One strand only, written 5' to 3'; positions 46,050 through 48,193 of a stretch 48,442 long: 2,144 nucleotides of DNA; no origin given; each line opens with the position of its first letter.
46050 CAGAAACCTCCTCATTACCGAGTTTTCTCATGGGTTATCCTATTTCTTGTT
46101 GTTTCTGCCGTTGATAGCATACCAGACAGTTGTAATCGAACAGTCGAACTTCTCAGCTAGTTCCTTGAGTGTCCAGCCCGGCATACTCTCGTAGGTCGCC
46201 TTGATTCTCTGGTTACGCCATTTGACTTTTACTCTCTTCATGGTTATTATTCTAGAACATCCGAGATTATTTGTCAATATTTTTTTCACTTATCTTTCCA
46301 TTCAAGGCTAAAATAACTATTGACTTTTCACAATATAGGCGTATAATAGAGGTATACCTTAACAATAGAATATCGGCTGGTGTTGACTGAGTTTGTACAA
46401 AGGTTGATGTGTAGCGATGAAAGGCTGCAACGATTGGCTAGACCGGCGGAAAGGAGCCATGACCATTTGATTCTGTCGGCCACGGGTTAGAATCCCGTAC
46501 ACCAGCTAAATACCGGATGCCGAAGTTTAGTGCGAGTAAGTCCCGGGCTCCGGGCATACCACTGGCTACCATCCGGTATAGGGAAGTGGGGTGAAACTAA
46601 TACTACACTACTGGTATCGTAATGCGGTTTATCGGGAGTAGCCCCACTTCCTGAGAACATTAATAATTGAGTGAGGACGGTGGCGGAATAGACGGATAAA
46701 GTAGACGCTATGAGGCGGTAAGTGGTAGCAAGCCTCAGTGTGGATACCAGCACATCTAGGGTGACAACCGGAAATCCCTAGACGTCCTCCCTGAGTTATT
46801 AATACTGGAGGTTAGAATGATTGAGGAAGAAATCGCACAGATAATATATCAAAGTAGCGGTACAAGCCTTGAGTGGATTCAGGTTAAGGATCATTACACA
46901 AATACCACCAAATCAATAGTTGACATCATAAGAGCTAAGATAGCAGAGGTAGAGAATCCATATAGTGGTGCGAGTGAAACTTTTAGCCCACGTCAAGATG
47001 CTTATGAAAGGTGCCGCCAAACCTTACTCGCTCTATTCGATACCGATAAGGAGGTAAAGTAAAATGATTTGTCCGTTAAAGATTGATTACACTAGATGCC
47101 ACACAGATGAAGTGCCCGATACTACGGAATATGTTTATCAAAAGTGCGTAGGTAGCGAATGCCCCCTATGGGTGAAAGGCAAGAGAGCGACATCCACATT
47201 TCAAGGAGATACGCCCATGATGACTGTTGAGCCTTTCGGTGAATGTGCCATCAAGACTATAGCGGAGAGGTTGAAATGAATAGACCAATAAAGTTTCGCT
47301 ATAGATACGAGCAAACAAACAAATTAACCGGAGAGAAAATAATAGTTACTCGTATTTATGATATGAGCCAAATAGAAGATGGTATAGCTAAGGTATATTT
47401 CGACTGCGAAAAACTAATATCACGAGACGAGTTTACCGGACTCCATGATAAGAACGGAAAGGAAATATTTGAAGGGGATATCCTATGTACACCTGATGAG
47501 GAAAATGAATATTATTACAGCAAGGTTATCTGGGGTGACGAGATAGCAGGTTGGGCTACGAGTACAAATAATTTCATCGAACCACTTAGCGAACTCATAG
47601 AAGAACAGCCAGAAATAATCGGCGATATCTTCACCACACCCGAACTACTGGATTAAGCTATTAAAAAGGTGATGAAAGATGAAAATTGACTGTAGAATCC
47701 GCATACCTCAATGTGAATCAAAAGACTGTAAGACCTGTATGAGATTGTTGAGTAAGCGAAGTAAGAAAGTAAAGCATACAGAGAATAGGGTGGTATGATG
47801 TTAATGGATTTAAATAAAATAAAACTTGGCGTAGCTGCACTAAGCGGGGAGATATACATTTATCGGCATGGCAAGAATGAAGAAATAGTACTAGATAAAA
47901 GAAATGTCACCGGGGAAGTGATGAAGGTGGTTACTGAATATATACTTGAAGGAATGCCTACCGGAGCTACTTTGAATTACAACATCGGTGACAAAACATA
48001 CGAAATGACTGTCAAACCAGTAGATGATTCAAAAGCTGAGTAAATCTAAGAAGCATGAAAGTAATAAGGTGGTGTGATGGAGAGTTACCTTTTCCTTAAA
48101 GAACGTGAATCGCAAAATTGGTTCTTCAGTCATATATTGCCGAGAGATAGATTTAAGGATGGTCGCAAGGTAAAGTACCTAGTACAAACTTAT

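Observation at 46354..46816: About 460 nt of ORF-free, helix-rich RNA behind a near-consensus promoter: candidate large structured ncRNA or regulatory leader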

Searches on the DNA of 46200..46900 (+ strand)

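Call 5: search_rna_families(source=window, start=46200, end=46900, threshold=evalue, max_evalue=10, show_alignments=3)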
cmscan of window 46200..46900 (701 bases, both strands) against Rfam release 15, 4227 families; matches with E-value up to 10: 5.
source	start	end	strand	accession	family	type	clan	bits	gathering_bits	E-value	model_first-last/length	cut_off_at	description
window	46534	46600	-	RF02081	STnc550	Gene; sRNA;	-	16.3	48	0.16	1-388/388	no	Enterobacterial sRNA STnc550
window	46250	46343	-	RF03025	RT-4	Gene; sRNA;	-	15.2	73.5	8.5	1-118/118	no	RT-4 RNA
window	46559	46590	+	RF02186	ST7-OT3_4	Gene; lncRNA;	-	12.4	80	2.4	42-73/73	no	ST7 overlapping transcript 3 conserved region 4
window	46647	46704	+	RF01125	sR4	Gene; snRNA; snoRNA; CD-box;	-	12.4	50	4.4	1-56/56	no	Small nucleolar RNA sR4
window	46228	46311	+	RF02706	TeloSII_ncR30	Gene; sRNA;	-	10.5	86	8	1-226/226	no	TeloSII non coding RNA 30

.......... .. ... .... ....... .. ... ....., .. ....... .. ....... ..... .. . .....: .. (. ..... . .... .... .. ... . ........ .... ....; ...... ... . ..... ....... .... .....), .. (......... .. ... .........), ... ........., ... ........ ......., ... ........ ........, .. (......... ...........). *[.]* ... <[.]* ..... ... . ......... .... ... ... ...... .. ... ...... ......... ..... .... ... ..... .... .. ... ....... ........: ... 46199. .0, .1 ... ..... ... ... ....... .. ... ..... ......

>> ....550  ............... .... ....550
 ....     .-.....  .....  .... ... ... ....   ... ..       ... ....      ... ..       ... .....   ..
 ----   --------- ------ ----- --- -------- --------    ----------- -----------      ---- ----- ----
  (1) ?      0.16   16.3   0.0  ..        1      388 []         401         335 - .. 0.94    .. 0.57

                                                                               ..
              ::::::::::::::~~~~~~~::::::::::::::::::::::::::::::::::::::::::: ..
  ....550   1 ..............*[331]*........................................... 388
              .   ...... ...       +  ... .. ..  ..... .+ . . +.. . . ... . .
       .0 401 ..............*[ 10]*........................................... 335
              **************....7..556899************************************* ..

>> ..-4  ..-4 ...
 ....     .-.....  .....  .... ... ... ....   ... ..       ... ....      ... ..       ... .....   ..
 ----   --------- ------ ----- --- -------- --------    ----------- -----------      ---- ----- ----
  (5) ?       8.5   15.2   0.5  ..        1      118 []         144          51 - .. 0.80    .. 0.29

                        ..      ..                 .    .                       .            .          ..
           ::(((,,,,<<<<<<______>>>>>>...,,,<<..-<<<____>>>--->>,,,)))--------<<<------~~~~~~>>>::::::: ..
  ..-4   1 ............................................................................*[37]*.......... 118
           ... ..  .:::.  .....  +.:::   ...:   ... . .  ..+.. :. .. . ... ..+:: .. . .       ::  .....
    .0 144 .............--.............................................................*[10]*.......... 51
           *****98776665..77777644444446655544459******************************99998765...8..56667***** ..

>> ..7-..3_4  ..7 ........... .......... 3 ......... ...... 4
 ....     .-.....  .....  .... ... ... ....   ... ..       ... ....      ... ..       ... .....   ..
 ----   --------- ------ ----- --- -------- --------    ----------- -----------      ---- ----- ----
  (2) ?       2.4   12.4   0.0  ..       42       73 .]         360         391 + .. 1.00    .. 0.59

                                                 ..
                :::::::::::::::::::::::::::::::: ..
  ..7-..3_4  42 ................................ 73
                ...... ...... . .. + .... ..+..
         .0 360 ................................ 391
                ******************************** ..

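Call 9: search_dna_similar(query=window:46300-46830:+, collection=phages, mode=distant, max_rows=40)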
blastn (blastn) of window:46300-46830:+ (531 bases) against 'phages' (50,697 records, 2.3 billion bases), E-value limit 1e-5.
No match.

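Call 48: search_rna_families(source=window, start=46365, end=46515, threshold=evalue, max_evalue=10, show_alignments=3)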
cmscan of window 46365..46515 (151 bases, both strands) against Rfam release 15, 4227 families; matches with E-value up to 10: 2.
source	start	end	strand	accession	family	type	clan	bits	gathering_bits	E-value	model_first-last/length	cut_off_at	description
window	46478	46498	+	RF00005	tRNA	Gene; tRNA;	CL00001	12.5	29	4.8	44-63/71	no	tRNA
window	46408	46445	-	RF00114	S15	Cis-reg; leader;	CL00121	9.6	39.5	4.9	1-117/117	no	Ribosomal S15 leader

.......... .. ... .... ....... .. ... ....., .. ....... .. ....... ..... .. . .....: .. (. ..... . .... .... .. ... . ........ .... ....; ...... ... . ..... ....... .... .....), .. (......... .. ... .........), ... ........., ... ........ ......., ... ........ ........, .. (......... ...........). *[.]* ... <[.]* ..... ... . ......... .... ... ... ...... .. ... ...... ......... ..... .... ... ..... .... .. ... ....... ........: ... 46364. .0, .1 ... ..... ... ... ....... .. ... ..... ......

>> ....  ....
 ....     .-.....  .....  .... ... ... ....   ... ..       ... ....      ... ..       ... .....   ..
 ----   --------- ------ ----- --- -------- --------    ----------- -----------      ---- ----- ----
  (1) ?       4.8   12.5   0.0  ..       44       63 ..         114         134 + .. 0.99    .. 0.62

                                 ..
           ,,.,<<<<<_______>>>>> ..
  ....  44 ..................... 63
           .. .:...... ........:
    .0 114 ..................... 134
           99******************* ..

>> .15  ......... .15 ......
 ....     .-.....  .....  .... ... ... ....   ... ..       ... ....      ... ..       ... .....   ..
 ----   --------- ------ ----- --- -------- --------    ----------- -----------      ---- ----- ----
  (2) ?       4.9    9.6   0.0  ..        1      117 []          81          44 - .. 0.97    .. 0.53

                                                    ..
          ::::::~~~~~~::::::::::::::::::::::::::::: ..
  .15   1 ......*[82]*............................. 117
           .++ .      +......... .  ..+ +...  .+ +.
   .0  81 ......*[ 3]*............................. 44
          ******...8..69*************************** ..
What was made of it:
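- On tRNA / tmRNA / tRNA-like structure: The Rfam tRNA model matches only the T-arm, 46478-46498, at 12.5 bits against a gathering score of 29, E 4.8 (call 48).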

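Call 49: search_rna_families(source=window, start=46650, end=46825, threshold=evalue, max_evalue=10, show_alignments=3)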
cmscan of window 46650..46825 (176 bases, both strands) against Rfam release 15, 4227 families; matches with E-value up to 10: 1.
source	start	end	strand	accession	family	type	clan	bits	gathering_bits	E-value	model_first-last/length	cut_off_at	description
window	46730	46801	-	RF00781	mir-505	Gene; miRNA;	-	12.5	60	5.8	1-83/83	no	mir-505 microRNA precursor family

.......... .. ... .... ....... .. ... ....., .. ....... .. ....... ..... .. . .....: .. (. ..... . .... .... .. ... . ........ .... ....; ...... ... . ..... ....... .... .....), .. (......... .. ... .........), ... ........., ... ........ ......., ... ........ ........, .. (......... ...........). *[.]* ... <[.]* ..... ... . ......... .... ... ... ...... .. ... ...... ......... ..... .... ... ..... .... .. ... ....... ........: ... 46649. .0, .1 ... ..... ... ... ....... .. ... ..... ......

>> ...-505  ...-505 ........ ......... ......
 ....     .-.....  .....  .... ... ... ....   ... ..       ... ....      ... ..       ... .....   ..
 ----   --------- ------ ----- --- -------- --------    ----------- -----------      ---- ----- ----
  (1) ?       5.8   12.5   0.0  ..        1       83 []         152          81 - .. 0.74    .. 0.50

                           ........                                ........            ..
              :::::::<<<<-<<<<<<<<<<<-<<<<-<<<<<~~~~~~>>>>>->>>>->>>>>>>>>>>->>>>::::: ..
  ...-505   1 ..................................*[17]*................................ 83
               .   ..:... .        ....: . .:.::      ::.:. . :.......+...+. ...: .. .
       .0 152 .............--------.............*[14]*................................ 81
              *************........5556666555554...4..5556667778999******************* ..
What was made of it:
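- On ROOL (Rfam): No hit at E<=10 over 46200-46900 or per domain (calls 5, 48, 49).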

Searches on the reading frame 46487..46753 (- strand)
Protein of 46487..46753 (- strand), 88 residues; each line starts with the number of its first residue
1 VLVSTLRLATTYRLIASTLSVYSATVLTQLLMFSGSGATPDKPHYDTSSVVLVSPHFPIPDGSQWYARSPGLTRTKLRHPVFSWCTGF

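Call 17: search_protein_families(library=phrogs, proteins=[window:46487-46753:-], max_evalue=0.01)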
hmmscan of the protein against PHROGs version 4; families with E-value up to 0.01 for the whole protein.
window:46487-46753:- (88 aa): 0 families

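Call 18: search_protein_families(library=pfam, proteins=[window:46487-46753:-], max_evalue=0.01)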
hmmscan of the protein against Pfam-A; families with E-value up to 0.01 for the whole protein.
window:46487-46753:- (88 aa): 0 families

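Call 29: find_related_loci(query=window:46490-46753:-, collection=viral_contigs, flank=4000)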
Query window:46490-46753:- (88 aa) in viral_contigs; peptide patterns used: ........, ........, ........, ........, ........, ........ (x = any residue, [..] = any of these).
17 stretches matched a pattern, but none encodes a relative of the query by tblastn (E <= 1e-3).

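Call 115: search_protein_representatives(protein=window:46490-46753:-)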
Query: 88 residues. Proteins with E-value up to 0.001 (for the whole library): 5; up to 1e-10: 0; up to 1e-30: 0. The best 5 are listed.
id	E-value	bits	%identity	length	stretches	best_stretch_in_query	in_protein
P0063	4.1e-05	40.1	39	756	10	25-55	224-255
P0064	1.7e-04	38.1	36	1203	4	34-77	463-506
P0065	3.0e-04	37.4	54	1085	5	44-65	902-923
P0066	5.3e-04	36.6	48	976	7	5-31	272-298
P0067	9.2e-04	35.8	41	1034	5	25-57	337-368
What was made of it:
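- The 88-aa minus-strand ORF has only low-complexity hits among 1.84 billion representatives (call 115).
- Tried and rejected: It has no family (calls 17, 18) and only low-complexity hits (call 115).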

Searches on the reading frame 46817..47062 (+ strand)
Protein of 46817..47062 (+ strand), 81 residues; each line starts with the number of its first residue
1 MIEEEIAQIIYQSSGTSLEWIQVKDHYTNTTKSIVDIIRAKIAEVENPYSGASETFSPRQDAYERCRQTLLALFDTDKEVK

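Call 13: find_related_loci(query=window:46817-47059:+, collection=viral_contigs, flank=3000)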
Query window:46817-47059:+ (81 aa) in viral_contigs; peptide patterns used: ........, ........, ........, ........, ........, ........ (x = any residue, [..] = any of these).
22 stretches matched a pattern, but none encodes a relative of the query by tblastn (E <= 1e-3).

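Call 14: find_encoding_contigs(protein=window:46817-47062:+, flank=3000, max_places=10)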
Protein window:46817-47062:+ (81 aa): 1 contig read that carries it; 1 place shown.
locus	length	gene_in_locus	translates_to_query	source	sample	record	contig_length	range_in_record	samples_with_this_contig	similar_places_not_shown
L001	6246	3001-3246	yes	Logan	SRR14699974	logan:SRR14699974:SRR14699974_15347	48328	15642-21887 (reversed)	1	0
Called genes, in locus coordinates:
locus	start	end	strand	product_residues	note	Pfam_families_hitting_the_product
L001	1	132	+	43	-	-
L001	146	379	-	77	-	-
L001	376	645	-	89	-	-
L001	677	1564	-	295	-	-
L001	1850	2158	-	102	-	-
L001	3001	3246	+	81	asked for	-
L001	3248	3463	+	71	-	-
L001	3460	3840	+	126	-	PF09643:YopX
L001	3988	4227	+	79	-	PF24233:DUF7446 (weak)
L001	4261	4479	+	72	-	-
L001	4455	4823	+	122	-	-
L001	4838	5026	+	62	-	-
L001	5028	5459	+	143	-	-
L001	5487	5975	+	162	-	-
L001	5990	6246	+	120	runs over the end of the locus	-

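Call 17: search_protein_families(library=phrogs, proteins=[window:46817-47062:+], max_evalue=0.01)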
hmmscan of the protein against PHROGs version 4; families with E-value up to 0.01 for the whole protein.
window:46817-47062:+ (81 aa): 0 families

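Call 18: search_protein_families(library=pfam, proteins=[window:46817-47062:+], max_evalue=0.01)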
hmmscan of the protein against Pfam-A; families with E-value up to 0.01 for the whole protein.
window:46817-47062:+ (81 aa): 0 families

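Call 26: find_homologous_proteins(query=window:46817-47059:+, max_evalue=0.001)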
Query window:46817-47059:+ (81 aa): 1 proteins with E <= 0.001 among 1 candidates.
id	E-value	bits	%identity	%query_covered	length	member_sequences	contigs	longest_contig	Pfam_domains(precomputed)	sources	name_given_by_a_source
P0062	1.8e-45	169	100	100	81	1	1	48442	-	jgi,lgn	-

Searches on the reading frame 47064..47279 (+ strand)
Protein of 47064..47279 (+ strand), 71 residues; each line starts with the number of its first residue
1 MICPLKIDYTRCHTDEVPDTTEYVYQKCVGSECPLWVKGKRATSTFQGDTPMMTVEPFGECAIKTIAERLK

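Call 17: search_protein_families(library=phrogs, proteins=[window:47064-47279:+], max_evalue=0.01)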
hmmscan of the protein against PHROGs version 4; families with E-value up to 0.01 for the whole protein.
window:47064-47279:+ (71 aa): 0 families

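Call 18: search_protein_families(library=pfam, proteins=[window:47064-47279:+], max_evalue=0.01)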
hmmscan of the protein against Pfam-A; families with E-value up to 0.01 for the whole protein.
window:47064-47279:+ (71 aa): 0 families

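Call 62: find_related_loci(query=window:47064-47276:+, collection=viral_contigs, flank=3000)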
Query window:47064-47276:+ (71 aa) in viral_contigs; peptide patterns used: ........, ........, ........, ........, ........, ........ (x = any residue, [..] = any of these).
1 stretches matched a pattern; 1 encode a relative of the query (tblastn E <= 1e-3); 1 distinct loci.
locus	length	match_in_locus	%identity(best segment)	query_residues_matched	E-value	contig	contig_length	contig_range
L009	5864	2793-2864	56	30-54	1e-4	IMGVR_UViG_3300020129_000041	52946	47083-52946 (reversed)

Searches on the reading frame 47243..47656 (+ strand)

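Call 17: search_protein_families(library=phrogs, proteins=[window:47243-47656:+], max_evalue=0.01)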
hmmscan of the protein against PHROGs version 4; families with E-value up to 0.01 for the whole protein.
window:47243-47656:+ (137 aa): 4 families
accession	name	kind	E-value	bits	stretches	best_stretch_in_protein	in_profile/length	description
phrog_98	-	unknown function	4e-18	66.6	1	9-136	21-150/208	-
phrog_8684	-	unknown function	3.3e-10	41.2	1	63-106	63-106/164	-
phrog_9246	-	unknown function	0.0023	19.1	1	65-83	57-75/82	-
phrog_9107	-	unknown function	0.006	17.2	1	63-94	61-92/209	-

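Call 18: search_protein_families(library=pfam, proteins=[window:47243-47656:+], max_evalue=0.01)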
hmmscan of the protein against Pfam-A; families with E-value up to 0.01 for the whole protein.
window:47243-47656:+ (137 aa): 1 family
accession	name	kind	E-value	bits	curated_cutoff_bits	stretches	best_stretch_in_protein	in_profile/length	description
PF09643.15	YopX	-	5.7e-16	59.1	22.4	1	62-137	51-128/128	YopX protein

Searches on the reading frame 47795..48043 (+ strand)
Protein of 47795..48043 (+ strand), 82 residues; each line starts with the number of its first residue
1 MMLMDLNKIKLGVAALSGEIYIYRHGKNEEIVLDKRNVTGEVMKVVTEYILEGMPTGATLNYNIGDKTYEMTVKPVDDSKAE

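Call 17: search_protein_families(library=phrogs, proteins=[window:47795-48043:+], max_evalue=0.01)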
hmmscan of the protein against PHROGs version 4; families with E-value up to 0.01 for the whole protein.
window:47795-48043:+ (82 aa): 2 families
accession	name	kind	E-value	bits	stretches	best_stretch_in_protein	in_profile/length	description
phrog_28241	-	unknown function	8.1e-06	26.9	1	4-52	1-49/95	-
phrog_7797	-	unknown function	6.1e-05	24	1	2-52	1-52/91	-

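Call 18: search_protein_families(library=pfam, proteins=[window:47795-48043:+], max_evalue=0.01)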
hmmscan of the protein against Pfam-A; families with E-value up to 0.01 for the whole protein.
window:47795-48043:+ (82 aa): 2 families
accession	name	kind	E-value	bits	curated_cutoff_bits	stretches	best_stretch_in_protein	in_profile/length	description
PF24233.1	DUF7446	-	2.5e-07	30.9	24.1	1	8-73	1-65/70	Family of unknown function (DUF7446)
PF02941.21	FeThRed_A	-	0.0052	17.3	25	1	19-64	10-53/67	Ferredoxin thioredoxin reductase variable alpha chain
